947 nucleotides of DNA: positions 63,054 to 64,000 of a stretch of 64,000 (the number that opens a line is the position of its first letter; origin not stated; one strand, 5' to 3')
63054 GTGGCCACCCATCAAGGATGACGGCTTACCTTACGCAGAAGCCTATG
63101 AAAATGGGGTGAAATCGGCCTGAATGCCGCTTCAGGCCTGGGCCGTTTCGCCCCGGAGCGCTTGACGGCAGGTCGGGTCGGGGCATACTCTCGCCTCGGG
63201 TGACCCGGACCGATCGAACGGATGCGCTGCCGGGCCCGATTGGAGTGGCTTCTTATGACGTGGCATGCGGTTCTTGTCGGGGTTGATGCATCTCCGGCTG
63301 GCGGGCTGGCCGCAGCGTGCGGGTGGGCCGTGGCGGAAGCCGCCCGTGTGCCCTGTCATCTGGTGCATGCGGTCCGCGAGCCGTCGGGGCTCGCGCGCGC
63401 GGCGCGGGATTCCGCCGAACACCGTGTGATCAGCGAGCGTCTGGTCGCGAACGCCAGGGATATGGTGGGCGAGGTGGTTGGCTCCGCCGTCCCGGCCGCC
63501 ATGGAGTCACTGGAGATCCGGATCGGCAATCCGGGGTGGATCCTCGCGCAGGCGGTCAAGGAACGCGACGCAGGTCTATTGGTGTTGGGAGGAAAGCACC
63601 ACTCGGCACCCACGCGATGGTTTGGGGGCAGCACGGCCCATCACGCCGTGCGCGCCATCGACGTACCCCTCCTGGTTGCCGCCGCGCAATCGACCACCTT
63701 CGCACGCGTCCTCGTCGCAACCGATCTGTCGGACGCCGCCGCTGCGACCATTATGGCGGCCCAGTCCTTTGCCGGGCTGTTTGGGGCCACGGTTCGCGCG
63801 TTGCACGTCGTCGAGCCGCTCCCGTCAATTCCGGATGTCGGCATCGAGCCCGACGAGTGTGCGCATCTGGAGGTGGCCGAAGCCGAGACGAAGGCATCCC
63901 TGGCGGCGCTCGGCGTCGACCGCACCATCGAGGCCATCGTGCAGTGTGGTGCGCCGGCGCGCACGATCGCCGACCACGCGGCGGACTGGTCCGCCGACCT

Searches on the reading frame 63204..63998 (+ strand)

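Call 64: search_protein_families(library=pfam, proteins=[window:63204-63998:+], max_evalue=0.0001)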
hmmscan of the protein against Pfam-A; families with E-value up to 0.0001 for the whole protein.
window:63204-63998:+ (265 aa): 1 family
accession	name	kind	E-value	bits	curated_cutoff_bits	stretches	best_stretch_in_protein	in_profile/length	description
PF00582.32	Usp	-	2.3e-23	83.7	24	2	21-158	3-139/141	Universal stress protein family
